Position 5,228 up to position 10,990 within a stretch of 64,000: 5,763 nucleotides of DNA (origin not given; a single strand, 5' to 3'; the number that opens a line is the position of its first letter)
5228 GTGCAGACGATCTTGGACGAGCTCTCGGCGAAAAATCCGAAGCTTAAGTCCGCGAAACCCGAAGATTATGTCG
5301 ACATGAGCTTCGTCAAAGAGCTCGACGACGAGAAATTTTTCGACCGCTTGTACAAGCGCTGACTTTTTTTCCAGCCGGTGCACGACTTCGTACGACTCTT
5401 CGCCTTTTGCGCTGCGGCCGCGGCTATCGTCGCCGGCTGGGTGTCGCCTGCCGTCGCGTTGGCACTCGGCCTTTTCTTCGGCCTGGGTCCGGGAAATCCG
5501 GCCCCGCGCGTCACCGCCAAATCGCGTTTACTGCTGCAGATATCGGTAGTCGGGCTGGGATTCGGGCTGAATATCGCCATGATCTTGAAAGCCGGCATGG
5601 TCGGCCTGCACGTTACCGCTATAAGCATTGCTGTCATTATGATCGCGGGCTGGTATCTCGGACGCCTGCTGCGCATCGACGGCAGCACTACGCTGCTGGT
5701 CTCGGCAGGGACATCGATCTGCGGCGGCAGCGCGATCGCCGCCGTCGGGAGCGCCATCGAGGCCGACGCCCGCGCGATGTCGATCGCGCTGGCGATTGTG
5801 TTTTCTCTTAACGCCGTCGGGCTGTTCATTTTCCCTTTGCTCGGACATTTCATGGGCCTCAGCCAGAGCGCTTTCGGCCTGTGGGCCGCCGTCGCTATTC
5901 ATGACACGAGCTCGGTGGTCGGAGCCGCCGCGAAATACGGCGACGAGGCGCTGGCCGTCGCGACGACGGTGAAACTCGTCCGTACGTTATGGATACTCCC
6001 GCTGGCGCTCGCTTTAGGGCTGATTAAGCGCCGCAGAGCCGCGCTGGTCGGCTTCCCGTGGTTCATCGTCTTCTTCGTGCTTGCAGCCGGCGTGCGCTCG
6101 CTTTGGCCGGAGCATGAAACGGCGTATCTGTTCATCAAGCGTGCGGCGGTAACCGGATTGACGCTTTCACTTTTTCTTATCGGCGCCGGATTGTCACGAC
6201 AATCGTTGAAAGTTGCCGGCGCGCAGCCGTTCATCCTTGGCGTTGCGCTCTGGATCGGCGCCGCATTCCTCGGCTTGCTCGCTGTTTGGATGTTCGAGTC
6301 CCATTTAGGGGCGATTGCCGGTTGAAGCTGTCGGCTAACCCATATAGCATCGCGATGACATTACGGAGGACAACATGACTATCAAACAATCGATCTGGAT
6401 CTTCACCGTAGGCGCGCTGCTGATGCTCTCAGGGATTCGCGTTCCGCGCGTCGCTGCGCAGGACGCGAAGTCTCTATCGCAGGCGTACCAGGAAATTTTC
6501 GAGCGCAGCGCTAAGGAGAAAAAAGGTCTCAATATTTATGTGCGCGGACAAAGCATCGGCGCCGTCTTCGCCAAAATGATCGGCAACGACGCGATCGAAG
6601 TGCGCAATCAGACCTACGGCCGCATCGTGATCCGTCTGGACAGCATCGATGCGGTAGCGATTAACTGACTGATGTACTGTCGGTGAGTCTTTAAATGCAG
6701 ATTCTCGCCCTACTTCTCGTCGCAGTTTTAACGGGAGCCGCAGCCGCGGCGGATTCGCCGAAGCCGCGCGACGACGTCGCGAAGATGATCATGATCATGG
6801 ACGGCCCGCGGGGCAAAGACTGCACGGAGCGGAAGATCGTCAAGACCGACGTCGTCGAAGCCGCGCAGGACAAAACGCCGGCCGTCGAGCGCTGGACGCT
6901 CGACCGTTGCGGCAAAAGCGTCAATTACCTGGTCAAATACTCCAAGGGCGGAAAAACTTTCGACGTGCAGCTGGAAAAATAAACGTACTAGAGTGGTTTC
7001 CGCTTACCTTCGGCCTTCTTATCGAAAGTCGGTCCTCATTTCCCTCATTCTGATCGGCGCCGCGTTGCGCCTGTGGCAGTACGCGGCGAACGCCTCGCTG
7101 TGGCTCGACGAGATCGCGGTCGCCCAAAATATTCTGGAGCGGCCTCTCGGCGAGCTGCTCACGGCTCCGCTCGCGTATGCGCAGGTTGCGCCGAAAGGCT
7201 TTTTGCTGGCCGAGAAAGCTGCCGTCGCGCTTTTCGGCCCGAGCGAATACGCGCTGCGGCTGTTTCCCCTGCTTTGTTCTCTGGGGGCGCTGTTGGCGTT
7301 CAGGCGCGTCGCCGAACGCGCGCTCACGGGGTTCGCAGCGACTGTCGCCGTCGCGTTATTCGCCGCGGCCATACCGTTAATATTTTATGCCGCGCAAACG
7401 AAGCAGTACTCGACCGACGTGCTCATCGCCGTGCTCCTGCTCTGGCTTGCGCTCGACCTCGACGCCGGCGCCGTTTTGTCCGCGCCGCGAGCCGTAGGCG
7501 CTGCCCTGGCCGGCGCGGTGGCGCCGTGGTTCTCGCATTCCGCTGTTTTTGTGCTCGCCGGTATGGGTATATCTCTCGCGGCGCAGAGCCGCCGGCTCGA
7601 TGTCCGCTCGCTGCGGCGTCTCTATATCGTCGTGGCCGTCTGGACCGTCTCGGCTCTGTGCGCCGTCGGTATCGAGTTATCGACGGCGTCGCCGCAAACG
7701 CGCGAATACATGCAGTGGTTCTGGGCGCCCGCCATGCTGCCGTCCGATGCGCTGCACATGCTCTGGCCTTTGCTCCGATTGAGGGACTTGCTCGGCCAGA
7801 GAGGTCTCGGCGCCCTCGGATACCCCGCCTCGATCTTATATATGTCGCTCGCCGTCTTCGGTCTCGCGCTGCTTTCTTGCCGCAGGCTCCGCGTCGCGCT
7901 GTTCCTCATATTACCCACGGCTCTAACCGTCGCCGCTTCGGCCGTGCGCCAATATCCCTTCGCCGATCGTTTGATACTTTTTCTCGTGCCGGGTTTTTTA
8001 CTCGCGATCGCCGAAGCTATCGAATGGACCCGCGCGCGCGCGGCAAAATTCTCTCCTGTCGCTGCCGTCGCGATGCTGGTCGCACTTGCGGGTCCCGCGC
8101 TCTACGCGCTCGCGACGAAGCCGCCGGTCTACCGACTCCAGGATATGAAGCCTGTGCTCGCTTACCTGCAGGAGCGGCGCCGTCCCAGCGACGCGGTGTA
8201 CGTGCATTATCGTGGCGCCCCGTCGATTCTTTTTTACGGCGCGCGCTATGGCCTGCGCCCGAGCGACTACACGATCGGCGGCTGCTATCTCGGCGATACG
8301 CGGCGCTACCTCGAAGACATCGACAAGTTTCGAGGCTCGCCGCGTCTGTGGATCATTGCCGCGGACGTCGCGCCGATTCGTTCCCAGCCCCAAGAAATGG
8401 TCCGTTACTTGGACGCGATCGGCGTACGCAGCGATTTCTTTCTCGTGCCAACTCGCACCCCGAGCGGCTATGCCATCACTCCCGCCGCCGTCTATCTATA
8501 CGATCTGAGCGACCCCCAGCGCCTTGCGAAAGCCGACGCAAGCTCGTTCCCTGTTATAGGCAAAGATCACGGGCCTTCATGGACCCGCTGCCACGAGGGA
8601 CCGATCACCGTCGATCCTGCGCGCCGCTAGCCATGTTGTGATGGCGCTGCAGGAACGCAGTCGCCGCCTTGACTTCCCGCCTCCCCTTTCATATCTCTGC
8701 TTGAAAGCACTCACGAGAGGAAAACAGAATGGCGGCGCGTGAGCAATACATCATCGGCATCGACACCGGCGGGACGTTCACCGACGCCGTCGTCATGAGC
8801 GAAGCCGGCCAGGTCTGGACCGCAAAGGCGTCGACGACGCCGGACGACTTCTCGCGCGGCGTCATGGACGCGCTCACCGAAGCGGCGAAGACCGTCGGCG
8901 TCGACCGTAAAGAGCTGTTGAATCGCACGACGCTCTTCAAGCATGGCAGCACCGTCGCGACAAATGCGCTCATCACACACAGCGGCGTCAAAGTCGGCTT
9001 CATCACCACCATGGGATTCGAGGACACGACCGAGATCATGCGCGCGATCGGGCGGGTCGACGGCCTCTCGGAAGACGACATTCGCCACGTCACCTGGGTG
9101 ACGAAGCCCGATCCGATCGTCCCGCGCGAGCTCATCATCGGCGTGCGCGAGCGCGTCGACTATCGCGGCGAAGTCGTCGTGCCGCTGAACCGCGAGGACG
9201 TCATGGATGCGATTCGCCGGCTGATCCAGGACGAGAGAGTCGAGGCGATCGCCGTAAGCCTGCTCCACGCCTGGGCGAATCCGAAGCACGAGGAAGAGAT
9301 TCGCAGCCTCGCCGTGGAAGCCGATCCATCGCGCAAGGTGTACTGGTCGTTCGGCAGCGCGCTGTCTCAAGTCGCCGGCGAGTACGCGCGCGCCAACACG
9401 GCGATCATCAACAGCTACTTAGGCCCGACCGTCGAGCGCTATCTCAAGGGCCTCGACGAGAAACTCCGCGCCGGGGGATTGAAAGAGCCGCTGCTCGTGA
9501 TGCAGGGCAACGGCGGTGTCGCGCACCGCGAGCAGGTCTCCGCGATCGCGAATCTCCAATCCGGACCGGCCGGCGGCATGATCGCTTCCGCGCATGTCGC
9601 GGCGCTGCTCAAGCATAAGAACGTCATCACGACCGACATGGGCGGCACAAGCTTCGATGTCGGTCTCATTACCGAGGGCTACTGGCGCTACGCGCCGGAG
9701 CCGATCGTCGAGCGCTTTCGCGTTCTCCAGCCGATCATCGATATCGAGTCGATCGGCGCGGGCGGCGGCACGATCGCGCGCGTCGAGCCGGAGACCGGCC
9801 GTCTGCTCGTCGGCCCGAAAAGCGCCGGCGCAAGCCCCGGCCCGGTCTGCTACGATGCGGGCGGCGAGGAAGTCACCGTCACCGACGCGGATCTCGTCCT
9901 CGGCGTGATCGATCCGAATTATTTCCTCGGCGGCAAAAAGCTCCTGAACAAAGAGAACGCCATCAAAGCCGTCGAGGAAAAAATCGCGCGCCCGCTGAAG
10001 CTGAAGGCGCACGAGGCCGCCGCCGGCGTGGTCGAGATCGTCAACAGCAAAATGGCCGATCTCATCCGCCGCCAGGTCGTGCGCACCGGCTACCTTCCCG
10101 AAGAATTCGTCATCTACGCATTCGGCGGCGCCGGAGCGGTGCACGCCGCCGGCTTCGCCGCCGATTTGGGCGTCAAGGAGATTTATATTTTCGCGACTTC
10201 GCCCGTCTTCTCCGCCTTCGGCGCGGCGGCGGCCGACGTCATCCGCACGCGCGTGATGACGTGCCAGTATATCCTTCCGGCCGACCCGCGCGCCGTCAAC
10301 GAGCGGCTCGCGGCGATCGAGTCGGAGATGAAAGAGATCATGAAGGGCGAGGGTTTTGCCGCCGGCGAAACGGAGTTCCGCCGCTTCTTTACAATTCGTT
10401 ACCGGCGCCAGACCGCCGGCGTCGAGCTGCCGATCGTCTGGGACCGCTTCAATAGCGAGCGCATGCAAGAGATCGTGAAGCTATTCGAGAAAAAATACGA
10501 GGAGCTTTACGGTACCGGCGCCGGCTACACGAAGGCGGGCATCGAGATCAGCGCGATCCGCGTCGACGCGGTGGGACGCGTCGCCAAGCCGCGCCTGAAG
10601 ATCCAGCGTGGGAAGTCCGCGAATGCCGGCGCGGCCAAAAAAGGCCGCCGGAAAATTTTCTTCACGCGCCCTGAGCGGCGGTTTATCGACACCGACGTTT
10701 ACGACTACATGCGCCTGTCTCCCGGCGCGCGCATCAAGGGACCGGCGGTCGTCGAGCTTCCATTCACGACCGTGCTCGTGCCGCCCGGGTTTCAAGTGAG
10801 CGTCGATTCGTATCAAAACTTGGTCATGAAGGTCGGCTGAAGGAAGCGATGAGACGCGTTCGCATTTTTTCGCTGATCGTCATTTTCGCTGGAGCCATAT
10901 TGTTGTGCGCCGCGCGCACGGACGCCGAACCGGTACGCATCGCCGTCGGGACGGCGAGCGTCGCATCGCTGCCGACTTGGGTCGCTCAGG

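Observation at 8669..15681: Acetone-carboxylase-like operon with alpha-gamma fusion, an inserted orphan SBP, and a thiolase/DUF35 pair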

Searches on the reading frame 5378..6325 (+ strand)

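Call 30: search_protein_families(library=ncbifam, proteins=[window:5378-6325:+], max_evalue=0.001)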
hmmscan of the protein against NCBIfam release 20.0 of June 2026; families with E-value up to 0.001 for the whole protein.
window:5378-6325:+ (315 aa): 1 family
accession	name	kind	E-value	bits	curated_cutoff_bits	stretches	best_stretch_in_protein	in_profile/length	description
TIGR00698.1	TIGR00698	subfamily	1.4e-24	87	232.6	1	10-297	16-325/335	YeiH family putative sulfate export transporter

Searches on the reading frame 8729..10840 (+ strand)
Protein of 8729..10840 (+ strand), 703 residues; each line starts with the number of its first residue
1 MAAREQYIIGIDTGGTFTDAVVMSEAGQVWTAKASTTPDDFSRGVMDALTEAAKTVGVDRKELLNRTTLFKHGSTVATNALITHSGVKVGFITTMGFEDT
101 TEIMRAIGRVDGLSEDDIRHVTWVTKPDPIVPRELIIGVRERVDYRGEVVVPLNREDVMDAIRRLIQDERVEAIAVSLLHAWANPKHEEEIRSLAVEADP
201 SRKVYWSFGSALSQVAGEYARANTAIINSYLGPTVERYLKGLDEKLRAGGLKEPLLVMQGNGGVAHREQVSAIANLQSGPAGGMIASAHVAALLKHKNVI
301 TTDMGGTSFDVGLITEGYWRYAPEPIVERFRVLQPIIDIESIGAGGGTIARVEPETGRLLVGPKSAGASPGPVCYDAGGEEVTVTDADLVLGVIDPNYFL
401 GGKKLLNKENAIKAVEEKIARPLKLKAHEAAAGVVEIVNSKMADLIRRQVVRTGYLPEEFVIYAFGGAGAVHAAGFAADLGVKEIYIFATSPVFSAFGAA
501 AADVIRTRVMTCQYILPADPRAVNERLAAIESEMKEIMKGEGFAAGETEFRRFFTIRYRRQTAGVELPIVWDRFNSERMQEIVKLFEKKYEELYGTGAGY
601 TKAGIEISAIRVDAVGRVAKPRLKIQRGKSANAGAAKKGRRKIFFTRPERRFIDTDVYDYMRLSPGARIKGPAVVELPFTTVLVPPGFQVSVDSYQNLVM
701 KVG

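Call 4: search_protein_families(library=pfam, proteins=[window:8729-10840:+], max_evalue=0.01)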
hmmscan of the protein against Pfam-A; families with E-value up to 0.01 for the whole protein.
window:8729-10840:+ (703 aa): 4 families
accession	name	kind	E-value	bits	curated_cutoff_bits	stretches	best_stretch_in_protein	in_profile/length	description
PF01968.24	Hydantoinase_A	-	1.4e-86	290.8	22.9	1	221-506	1-289/291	Hydantoinase/oxoprolinase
PF05378.19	Hydant_A_N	-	2.8e-40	138.4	25.2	1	9-195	2-172/176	Hydantoinase/oxoprolinase N-terminal region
PF19278.4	Hydant_A_C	-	1.8e-26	93.2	21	1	524-697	15-187/193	Hydantoinase/oxoprolinase C-terminal domain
PF01869.26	BcrAD_BadFG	-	2.1e-05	24.6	31.5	1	9-66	1-65/271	BadF/BadG/BcrA/BcrD ATPase family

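Call 5: search_protein_families(library=ncbifam, proteins=[window:8729-10840:+], max_evalue=0.01)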
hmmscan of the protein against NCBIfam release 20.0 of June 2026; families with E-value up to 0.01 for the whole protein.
window:8729-10840:+ (703 aa): 3 families
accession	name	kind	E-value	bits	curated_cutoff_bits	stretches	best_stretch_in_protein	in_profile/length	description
NF050156.1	CapLactmsAlpCapA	equivalog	3e-163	544.7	1000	1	7-695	1-680/689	caprolactamase subunit alpha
NF042975.2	AcphenoCarb_ApcC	equivalog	9e-136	453.9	1500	1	9-700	11-709/733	acetophenone carboxylase subunit gamma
NF042960.1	AcphenoCarb_ApcA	equivalog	3e-87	293.4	1250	1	7-700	2-655/658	acetophenone carboxylase subunit alpha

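Call 67: search_solved_structures(query=window:8729-10840:+, max_evalue=1e-10, show_alignments=0)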
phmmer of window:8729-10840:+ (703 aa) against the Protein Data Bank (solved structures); distinct sequences matched with E-value up to 1e-10: 6.
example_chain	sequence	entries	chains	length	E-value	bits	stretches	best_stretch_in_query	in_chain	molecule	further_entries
5l9w_B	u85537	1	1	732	1.8e-124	419.6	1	9-697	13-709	Acetophenone carboxylase gamma subunit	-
6yra_A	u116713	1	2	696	3e-107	362.7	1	3-694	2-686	5-oxoprolinase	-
5svb_B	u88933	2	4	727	5.3e-107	361.9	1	5-696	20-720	Acetone carboxylase beta subunit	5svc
5m45_B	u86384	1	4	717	6.7e-107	361.5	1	5-696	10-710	Acetone carboxylase beta subunit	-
7hk5_A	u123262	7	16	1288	9e-97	328.1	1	9-700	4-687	N-methylhydantoinase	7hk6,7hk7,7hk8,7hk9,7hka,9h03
5l9w_b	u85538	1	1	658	1.6e-65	224.9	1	139-698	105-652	Acetophenone carboxylase alpha subunit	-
